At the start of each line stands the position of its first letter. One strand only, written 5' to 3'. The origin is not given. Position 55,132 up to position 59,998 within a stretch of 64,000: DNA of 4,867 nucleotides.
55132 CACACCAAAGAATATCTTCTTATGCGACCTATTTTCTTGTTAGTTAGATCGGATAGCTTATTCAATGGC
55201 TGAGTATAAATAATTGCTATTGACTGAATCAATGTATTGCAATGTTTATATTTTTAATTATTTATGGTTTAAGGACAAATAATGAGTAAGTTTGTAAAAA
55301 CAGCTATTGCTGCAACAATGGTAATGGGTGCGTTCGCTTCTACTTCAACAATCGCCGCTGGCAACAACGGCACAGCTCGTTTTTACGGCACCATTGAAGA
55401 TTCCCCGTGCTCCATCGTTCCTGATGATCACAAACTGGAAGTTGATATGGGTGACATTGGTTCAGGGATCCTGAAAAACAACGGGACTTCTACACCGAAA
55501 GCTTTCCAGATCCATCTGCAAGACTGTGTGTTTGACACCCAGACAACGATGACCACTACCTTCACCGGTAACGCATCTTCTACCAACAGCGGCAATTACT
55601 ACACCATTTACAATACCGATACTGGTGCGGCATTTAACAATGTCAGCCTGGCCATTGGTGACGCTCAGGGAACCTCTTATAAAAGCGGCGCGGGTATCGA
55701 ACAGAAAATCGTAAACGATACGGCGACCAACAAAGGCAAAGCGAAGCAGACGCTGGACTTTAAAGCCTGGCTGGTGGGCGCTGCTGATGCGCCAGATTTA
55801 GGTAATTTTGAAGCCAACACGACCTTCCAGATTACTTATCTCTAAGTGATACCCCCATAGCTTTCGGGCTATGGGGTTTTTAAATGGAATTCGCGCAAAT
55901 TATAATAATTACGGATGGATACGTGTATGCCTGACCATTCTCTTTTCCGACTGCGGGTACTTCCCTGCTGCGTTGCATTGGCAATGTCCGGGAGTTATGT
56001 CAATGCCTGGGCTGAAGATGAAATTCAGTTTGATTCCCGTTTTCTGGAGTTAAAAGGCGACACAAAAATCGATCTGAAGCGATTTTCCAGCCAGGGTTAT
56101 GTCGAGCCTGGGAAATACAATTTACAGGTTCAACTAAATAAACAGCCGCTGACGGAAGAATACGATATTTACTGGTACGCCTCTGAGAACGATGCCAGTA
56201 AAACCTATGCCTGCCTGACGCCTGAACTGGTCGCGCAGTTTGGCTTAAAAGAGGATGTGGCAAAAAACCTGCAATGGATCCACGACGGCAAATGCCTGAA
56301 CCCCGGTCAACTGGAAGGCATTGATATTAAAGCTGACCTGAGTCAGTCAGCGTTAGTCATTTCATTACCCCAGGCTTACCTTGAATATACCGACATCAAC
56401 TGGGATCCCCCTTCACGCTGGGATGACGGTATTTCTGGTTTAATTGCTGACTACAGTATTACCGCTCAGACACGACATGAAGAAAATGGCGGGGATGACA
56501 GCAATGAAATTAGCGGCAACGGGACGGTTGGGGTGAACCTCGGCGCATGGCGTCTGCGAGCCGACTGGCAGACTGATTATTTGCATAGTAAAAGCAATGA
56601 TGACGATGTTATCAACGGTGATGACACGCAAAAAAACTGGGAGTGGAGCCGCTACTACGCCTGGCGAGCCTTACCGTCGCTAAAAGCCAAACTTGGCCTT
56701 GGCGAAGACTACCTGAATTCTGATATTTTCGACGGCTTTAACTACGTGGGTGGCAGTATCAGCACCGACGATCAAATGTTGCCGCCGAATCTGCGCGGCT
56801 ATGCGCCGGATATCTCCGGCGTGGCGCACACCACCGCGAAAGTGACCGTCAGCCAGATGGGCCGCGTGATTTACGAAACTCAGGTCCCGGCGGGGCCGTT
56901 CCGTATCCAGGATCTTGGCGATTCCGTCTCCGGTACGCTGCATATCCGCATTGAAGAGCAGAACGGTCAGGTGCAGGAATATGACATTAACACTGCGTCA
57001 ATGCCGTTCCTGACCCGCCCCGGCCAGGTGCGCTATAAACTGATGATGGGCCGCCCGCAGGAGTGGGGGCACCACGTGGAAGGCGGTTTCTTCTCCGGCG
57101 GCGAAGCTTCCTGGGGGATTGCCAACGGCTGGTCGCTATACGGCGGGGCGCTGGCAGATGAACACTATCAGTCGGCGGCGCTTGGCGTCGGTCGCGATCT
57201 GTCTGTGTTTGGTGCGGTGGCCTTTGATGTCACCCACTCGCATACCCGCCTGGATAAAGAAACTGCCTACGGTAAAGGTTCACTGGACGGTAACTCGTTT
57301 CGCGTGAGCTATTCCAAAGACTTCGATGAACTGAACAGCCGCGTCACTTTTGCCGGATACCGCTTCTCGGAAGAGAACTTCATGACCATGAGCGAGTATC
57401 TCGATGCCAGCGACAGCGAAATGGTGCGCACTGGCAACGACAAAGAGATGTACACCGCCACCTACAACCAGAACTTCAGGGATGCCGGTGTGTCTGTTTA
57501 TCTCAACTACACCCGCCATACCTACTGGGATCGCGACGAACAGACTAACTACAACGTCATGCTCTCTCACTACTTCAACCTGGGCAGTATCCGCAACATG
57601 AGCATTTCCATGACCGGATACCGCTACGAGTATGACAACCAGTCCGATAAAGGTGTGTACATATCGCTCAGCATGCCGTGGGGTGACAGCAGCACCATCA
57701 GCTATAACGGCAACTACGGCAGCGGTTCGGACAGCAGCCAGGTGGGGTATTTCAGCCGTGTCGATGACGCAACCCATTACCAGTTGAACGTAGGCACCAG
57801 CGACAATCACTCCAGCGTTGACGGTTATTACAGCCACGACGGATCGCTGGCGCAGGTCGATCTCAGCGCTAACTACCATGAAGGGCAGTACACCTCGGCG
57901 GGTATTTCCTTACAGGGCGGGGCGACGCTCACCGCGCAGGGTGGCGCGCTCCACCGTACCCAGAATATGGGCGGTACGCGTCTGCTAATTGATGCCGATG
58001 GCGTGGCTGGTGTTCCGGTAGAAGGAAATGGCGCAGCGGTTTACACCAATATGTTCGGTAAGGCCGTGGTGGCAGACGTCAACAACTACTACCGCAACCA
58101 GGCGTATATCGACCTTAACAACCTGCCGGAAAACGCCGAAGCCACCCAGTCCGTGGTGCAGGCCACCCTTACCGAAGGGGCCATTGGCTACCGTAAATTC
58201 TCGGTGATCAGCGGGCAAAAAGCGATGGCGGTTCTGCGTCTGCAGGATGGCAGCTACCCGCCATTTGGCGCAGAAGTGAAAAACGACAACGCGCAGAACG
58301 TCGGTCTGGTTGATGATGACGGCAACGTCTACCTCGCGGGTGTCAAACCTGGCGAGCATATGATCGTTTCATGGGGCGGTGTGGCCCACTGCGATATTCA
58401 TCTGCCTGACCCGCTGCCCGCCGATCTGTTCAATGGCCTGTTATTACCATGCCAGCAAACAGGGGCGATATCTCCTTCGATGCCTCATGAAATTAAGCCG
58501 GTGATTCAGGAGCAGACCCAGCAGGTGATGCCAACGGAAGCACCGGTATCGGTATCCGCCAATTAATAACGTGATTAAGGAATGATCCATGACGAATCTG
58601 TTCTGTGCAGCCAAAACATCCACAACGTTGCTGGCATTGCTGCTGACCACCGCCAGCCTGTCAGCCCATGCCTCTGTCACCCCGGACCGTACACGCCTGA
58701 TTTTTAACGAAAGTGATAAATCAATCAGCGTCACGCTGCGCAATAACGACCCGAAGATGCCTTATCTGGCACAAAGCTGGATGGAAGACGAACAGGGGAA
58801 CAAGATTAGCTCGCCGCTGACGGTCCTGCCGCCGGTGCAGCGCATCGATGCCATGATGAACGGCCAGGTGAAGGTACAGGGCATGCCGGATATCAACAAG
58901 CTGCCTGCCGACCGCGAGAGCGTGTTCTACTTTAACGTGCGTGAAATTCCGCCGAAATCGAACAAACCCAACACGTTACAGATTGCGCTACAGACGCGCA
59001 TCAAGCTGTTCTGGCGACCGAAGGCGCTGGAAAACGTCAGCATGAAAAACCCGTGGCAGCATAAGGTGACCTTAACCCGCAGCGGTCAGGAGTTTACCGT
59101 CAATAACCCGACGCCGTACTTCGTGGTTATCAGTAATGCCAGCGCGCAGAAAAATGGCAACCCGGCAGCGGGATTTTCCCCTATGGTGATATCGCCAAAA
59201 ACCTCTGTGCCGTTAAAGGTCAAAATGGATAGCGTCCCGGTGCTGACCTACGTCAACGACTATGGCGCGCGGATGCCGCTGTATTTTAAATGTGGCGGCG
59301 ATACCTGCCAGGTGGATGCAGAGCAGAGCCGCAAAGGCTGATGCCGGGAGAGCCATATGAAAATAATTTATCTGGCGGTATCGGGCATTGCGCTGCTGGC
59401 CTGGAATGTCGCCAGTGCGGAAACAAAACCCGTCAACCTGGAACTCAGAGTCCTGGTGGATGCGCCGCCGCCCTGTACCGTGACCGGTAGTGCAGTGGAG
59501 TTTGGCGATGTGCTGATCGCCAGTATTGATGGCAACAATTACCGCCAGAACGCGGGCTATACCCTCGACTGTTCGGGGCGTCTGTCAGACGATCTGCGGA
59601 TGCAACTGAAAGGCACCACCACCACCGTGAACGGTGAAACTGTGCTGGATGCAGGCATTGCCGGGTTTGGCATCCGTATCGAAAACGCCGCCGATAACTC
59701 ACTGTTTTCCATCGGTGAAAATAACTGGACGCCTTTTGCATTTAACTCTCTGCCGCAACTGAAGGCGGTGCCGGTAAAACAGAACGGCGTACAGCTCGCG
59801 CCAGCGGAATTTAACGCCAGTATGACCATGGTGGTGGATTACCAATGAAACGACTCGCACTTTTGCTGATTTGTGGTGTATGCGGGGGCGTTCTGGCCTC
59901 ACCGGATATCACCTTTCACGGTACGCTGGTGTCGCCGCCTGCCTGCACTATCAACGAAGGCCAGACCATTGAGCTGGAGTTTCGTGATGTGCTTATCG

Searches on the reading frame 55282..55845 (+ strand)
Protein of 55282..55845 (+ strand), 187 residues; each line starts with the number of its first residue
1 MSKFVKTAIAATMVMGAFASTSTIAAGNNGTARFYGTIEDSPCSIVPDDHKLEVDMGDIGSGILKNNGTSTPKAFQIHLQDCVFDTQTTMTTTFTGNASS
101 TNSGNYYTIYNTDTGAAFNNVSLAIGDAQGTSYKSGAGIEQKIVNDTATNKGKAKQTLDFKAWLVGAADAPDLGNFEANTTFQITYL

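Call 7: search_protein_families(library=ncbifam, proteins=[window:55282-55845:+])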
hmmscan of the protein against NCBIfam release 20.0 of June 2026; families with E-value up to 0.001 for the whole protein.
window:55282-55845:+ (187 aa): 15 families
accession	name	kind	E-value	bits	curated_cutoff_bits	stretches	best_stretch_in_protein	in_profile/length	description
NF011811.0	PRK15283.1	equivalog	3.4e-29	102.1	267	1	1-187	1-186/186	fimbrial major subunit StfA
NF011793.0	PRK15261.1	equivalog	1.8e-25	90.1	218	1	2-187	4-195/195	fimbrial protein SteA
NF007276.0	PRK09733.1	equivalog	1.3e-18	67.4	189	1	1-186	1-182/183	fimbrial-like protein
NF011757.0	PRK15210.1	equivalog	2.1e-13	50.9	241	1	3-187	4-194/194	fimbrial protein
NF052361.1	FimI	equivalog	1.5e-12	47.5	300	1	17-170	17-162/179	type 1 fimbrial minor subunit FimI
NF011756.0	PRK15209.1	equivalog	1.7e-12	47.2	221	1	16-186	11-173/174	long polar fimbrial major subunit LpfA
NF052362.1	FimF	equivalog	3.4e-08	33.2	200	1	15-186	9-174/175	type 1 fimbrial adaptor subunit FimF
NF011738.0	PRK15191.1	equivalog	4.1e-08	33.2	238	1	16-186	10-171/172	fimbrial protein BcfF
NF011817.0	PRK15289.1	equivalog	6.6e-08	32.6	203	1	12-150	4-150/190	chaperone-usher fimbrial major subunit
NF011741.1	PRK15194.1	equivalog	6.3e-07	29.5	140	1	3-186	4-184/185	type 1 fimbrial major subunit FimA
NF011734.0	PRK15187.1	equivalog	6.6e-06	25.9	247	1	8-186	12-179/180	fimbrial protein BcfA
NF007402.0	PRK09934.1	equivalog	7.3e-06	25.9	168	1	13-186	8-170/171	fimbria assembly protein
NF011792.0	PRK15260.1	equivalog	9.5e-06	25.6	264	1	18-106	18-106/178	fimbrial protein SteF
NF011835.0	PRK15307.1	equivalog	6.7e-05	22.5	259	1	4-185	3-199/201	major fimbrial protein StkA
NF011815.0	PRK15287.1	equivalog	0.00044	20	253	0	21-105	11-95/158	fimbrial minor subunit StfF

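Call 16: find_homologous_proteins(query=window:55282-55842:+, max_evalue=1e-10)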
Query window:55282-55842:+ (187 aa): 75 proteins with E <= 1e-10 among 138 candidates.
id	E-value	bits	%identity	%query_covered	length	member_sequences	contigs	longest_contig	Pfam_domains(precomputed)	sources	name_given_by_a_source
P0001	1.5e-113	395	99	100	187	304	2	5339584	PF00419.27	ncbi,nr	ncbi:fimbrial protein [Escherichia coli]|nr:fimbrial protein [Escherichia coli]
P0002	7.0e-113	392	97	100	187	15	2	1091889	PF00419.27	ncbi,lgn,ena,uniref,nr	ncbi:fimbrial protein [Escherichia coli]|uniref:fimbrial protein n=1 Tax=Escherichia coli TaxID=562 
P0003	1.1e-101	356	90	100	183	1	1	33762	PF00419.27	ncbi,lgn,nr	ncbi:TPA: fimbrial protein [Escherichia coli]|nr:fimbrial protein [Escherichia coli]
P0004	2.1e-100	352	88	100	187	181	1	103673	PF00419.27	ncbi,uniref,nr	ncbi:type 1 fimbrial protein [Escherichia coli]|uniref:fimbrial protein n=1 Tax=Escherichia coli Tax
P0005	7.1e-100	350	88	100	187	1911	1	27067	PF00419.27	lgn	-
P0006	1.4e-97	343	86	98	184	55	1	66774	PF00419.27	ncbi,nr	ncbi:type 1 fimbrial protein, partial [Shigella flexneri]|nr:type 1 fimbrial protein [Shigella flexn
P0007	2.2e-95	335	85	100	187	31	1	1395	PF00419.27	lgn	-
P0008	8.2e-95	334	84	100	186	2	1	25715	PF00419.27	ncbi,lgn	ncbi:TPA: fimbrial protein [Escherichia coli]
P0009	7.5e-94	330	88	93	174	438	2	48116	PF00419.27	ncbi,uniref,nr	ncbi:type 1 fimbrial protein [Escherichia coli]|uniref:fimbrial protein n=1 Tax=Escherichia coli Tax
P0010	1.7e-93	329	83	100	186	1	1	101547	PF00419.27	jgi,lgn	jgi:type 1 fimbria pilin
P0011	2.3e-93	329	81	100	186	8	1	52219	PF00419.27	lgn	-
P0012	4.3e-93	328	88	93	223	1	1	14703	PF00419.27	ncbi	-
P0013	6.6e-93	327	82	100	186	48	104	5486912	PF00419.27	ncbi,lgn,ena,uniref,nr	ncbi:fimbrial protein [Escherichia coli]|uniref:Type 1 fimbrial protein n=1 Tax=Escherichia coli Tax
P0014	8.5e-93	327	81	100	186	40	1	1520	PF00419.27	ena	-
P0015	4.0e-85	302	82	100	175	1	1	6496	PF00419.27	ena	-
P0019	5.5e-83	295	76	100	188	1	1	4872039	PF00419.27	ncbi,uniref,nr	ncbi:fimbrial protein [Shigella flexneri]|uniref:fimbrial protein n=1 Tax=Shigella flexneri TaxID=62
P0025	4.0e-75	269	70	100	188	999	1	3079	PF00419.27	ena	-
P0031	8.0e-66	239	62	100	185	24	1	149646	-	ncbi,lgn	ncbi:type 1 fimbrial protein [Escherichia albertii]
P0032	1.7e-65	238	64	100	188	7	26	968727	PF00419.27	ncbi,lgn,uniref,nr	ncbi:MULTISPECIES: fimbrial protein [unclassified Escherichia]|uniref:fimbrial protein n=1 Tax=uncla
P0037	2.8e-60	221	61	100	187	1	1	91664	-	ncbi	-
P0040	4.0e-50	188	56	100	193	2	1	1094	PF00419.27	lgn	-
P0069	2.0e-28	117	43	100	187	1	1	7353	PF00419.27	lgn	-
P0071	1.7e-26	111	42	100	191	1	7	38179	PF00419.27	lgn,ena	-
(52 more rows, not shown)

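Call 24: find_encoding_contigs(protein=P0025, flank=800, max_places=2)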
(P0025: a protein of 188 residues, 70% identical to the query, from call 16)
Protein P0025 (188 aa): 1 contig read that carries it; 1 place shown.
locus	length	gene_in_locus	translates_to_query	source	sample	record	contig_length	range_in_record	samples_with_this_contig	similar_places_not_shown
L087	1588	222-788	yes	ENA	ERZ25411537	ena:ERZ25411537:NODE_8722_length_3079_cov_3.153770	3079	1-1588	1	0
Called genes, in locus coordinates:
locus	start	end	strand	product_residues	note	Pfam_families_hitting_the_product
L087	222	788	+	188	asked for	PF00419:Fimbrial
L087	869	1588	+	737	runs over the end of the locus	?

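Call 25: find_encoding_contigs(protein=P0032, flank=800, max_places=2)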
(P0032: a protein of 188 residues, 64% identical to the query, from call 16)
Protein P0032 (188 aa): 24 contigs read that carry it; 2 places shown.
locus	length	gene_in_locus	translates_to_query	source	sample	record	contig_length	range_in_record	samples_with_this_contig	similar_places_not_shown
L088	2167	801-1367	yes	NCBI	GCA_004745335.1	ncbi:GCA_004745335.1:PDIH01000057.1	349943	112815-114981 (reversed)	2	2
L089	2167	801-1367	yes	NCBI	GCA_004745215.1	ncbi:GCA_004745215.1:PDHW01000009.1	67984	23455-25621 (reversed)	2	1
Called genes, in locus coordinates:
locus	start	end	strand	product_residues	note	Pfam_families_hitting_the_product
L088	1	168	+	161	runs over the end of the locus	PF00300:His_Phos_1 (weak)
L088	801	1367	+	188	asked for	PF00419:Fimbrial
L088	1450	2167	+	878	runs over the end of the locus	PF13954:PapC_N, PF00577:Usher, PF13953:PapC_C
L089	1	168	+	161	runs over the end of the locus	PF00300:His_Phos_1 (weak)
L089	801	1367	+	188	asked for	PF00419:Fimbrial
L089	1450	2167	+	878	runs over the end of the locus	PF13954:PapC_N, PF00577:Usher, PF13953:PapC_C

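Call 29: find_encoding_contigs(protein=P0037, flank=800, max_places=1)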
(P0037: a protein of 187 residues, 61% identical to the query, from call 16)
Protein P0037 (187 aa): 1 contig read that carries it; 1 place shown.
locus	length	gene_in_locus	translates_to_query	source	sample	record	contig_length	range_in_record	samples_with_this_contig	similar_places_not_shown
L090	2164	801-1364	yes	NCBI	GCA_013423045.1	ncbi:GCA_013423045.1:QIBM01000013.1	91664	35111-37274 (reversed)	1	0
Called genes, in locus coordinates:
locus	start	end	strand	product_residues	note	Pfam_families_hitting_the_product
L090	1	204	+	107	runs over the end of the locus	-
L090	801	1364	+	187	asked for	-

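Call 30: find_encoding_contigs(protein=P0031, flank=800, max_places=1)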
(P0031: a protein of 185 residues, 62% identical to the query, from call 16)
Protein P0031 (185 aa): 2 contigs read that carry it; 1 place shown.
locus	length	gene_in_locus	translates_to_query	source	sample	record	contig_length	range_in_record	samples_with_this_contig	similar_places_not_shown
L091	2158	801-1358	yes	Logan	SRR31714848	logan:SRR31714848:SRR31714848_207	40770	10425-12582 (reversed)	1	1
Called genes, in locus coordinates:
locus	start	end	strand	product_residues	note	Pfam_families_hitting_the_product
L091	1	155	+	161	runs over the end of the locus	PF00300:His_Phos_1 (weak)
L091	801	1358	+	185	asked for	-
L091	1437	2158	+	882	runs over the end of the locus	PF13954:PapC_N, PF00577:Usher, PF13953:PapC_C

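Call 31: find_encoding_contigs(protein=P0069, flank=800, max_places=1)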
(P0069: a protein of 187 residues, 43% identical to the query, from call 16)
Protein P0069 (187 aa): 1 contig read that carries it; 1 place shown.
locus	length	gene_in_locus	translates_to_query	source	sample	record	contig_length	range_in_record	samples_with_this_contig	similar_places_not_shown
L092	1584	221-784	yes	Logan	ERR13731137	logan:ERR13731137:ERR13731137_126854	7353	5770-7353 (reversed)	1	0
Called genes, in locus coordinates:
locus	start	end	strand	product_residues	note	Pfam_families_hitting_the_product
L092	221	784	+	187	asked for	PF00419:Fimbrial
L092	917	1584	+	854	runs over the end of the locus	PF13954:PapC_N, PF00577:Usher, PF13953:PapC_C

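Call 35: find_encoding_contigs(protein=P0040, flank=800, max_places=1)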
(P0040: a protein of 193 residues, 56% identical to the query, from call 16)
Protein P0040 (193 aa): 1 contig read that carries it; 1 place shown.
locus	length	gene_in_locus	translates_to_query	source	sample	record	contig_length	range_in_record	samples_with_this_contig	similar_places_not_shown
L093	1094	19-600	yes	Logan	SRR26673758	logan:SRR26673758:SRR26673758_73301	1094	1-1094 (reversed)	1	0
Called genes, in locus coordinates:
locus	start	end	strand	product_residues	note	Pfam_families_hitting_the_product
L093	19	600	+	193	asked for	PF00419:Fimbrial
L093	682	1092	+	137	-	?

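Call 36: find_encoding_contigs(protein=P0071, flank=800, max_places=1)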
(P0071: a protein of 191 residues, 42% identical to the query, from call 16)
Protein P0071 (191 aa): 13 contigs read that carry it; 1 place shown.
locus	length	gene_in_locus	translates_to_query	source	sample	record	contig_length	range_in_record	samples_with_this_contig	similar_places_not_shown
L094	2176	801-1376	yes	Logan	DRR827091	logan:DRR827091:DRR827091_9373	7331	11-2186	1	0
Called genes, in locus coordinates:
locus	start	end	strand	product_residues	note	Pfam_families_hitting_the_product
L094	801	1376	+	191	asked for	PF00419:Fimbrial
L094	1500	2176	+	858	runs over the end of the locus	PF13954:PapC_N, PF00577:Usher, PF13953:PapC_C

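Call 37: find_encoding_contigs(protein=P0019, flank=800, max_places=1)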
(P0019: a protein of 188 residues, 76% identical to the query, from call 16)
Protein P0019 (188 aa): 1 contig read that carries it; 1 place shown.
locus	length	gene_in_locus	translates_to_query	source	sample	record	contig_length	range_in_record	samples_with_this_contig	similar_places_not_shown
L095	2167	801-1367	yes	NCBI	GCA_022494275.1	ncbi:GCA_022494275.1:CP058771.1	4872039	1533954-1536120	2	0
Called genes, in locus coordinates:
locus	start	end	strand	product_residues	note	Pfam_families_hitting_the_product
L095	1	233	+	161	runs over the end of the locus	PF00300:His_Phos_1 (weak)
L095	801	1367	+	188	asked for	PF00419:Fimbrial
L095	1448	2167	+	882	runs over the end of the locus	PF13954:PapC_N, PF00577:Usher, PF13953:PapC_C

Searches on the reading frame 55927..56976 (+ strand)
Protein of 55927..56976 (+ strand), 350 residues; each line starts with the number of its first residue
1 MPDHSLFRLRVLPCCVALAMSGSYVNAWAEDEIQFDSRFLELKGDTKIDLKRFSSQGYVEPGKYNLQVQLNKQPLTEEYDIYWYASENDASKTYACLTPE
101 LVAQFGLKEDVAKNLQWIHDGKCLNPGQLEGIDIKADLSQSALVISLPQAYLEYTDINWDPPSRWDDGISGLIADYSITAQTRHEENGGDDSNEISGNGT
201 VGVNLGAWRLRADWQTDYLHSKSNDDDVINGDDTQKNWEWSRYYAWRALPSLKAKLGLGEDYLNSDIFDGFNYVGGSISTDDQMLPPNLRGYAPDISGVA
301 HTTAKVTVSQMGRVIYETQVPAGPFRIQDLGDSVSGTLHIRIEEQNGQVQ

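Call 18: find_homologous_proteins(query=window:55927-56976:+, max_evalue=1e-20)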
Query window:55927-56976:+ (350 aa): 186 proteins with E <= 1e-20 among 1454 candidates; the best 120 are listed.
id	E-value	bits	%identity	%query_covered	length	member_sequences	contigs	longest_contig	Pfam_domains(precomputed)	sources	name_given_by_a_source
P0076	1.4e-235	799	99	99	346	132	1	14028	PF13954.12,PF00577.27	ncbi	ncbi:fimbria/pilus outer membrane usher protein, partial [Escherichia coli]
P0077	3.6e-229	778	99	96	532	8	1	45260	PF13954.12,PF13953.13,PF00577.27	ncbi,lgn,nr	ncbi:fimbria/pilus outer membrane usher protein [Escherichia coli]|nr:fimbria/pilus outer membrane u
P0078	8.2e-216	734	90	100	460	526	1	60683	PF13954.12,PF00577.27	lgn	-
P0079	2.7e-207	706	89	97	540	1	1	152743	PF13954.12,PF13953.13,PF00577.27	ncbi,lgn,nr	ncbi:TPA: fimbria/pilus outer membrane usher protein [Escherichia coli]|nr:fimbria/pilus outer membr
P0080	9.9e-207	704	86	100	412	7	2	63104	PF13954.12,PF00577.27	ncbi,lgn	-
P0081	1.4e-205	700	85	100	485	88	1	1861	PF13954.12,PF00577.27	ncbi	ncbi:TPA: outer membrane usher protein, partial [Escherichia coli]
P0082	1.3e-202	691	83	100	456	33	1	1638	PF13954.12,PF00577.27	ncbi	ncbi:fimbria/pilus outer membrane usher protein, partial [Escherichia coli]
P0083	1.4e-202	690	99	85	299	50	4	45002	PF13954.12,PF00577.27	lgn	-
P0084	6.5e-196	668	89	91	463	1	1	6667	PF13954.12,PF00577.27,PF02518.32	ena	-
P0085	2.9e-191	653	82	100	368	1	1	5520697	PF13954.12,PF00577.27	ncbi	-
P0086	3.7e-188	643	79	100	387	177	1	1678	PF13954.12,PF00577.27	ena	-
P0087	1.7e-185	634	75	100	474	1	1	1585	PF13954.12,PF00577.27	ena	-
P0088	4.3e-185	633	75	100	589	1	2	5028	PF13954.12,PF00577.27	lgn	-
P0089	1.1e-175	602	76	100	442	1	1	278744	PF13954.12,PF00577.27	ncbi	ncbi:TPA: fimbria/pilus outer membrane usher protein, partial [Escherichia coli]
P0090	6.1e-163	560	76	93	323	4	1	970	PF13954.12,PF00577.27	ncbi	ncbi:TPA: fimbria/pilus outer membrane usher protein, partial [Escherichia coli]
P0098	2.2e-135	469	57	100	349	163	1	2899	PF13954.12,PF00577.27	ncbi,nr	ncbi:fimbria/pilus outer membrane usher protein, partial [Salmonella enterica]|nr:fimbria/pilus oute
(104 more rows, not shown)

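Call 20: find_related_loci(query=A2, collection=genome_contigs, flank=2500)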
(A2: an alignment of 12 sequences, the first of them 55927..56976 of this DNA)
Query A2 (350 aa) in genome_contigs; peptide patterns used: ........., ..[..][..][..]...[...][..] (x = any residue, [..] = any of these).
307 stretches matched a pattern; 292 encode a relative of the query (tblastn E <= 1e-3); the best 80 are kept; 80 distinct loci.
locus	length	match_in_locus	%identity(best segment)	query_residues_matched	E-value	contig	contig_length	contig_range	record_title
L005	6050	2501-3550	99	1-350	0e+0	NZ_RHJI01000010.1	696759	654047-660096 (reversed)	Escherichia sp. E1V33 1V33_10_consensus, whole genome shotgun sequence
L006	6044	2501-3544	88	1-350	0e+0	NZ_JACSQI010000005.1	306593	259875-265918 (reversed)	Escherichia whittamii strain Sa2BVA5 NODE_5_length_306593_cov_8.374623, whole genome shotgun sequence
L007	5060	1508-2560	89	1-350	0e+0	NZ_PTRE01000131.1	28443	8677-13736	Escherichia sp. MOD1-EC7003 MOD1-EC7003_131_length_28443_cov_116, whole genome shotgun sequence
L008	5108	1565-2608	82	1-350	0e+0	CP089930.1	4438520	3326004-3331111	Escherichia coli strain E69 chromosome, complete genome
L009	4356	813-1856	82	1-350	0e+0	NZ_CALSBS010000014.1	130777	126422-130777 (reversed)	Pseudocitrobacter vendiensis strain CPO20170097T, whole genome shotgun sequence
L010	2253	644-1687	77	1-350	0e+0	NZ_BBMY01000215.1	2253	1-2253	Escherichia albertii NBRC 107761 = DSM 17582 strain NBRC 107761, whole genome shotgun sequence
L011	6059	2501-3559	58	1-350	4e-137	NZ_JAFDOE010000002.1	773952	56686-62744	Citrobacter sp. FP75 contig2, whole genome shotgun sequence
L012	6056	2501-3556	55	1-350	1e-132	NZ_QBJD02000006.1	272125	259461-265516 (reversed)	Enterobacter sp. RIT418 RIT418_S9_6, whole genome shotgun sequence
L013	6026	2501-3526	51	2-350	4e-122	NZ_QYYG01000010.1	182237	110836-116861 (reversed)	Serratia inhibens strain S40 scaffold_10, whole genome shotgun sequence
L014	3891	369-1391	52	2-350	4e-122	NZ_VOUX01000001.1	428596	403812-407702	Serratia bockelmannii strain S3 NODE_4_length_428596_cov_58.560412, whole genome shotgun sequence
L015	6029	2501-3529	51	1-350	5e-121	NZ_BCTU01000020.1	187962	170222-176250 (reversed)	Serratia plymuthica NBRC 102599, whole genome shotgun sequence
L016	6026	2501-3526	52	2-350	6e-121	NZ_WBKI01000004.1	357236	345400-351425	Serratia proteamaculans strain CCUG 14510 contig_0000004, whole genome shotgun sequence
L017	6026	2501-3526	52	2-350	3e-121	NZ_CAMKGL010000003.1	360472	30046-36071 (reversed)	Serratia quinivorans isolate 6bc90734-a76c-11e8-a962-3c4a9275d6c8 ERS2677028SCcontig000003, whole genome shotgun sequenc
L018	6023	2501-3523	52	2-350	6e-121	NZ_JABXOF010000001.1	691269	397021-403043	Serratia ureilytica strain CCUG:50595 contig00001, whole genome shotgun sequence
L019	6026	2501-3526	52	1-350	2e-120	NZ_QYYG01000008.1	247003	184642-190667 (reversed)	Serratia inhibens strain S40 scaffold_8, whole genome shotgun sequence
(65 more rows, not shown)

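Call 23: find_encoding_contigs(protein=P0098, flank=2000, max_places=2)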
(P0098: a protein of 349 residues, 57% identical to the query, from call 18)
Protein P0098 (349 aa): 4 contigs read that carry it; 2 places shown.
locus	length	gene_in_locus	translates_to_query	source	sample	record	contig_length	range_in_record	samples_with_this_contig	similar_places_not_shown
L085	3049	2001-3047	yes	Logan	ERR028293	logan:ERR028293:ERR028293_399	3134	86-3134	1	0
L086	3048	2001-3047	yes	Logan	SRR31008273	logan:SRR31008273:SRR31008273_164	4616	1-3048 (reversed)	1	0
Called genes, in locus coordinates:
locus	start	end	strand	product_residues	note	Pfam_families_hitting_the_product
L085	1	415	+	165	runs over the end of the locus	?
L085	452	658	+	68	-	-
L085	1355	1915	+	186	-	PF00419:Fimbrial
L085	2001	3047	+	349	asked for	PF13954:PapC_N, PF00577:Usher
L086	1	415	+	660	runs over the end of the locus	?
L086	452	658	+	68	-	-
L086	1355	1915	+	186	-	PF00419:Fimbrial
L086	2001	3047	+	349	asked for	PF13954:PapC_N, PF00577:Usher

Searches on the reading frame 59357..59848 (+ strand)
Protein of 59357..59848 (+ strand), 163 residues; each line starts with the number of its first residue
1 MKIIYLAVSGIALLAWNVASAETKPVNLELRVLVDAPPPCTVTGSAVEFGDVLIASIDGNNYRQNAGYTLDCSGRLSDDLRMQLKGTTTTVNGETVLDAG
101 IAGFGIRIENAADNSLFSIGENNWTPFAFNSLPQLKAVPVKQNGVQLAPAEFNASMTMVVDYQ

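Call 7: search_protein_families(library=ncbifam, proteins=[window:59357-59848:+])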
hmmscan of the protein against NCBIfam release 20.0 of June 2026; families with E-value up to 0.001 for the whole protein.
window:59357-59848:+ (163 aa): 4 families
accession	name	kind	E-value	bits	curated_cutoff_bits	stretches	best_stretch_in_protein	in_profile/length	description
NF011814.0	PRK15286.1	equivalog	2.4e-47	160.6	264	1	20-163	25-170/170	putative minor fimbrial subunit StfE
NF011806.0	PRK15275.1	equivalog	3.8e-43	147.1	250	1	18-163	21-168/168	putative fimbrial protein SteD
NF011815.0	PRK15287.1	equivalog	2.5e-19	69.6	253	1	26-163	20-158/158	fimbrial minor subunit StfF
NF011807.0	PRK15276.1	equivalog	6.5e-16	58.7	252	1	27-163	19-156/156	putative fimbrial subunit SteE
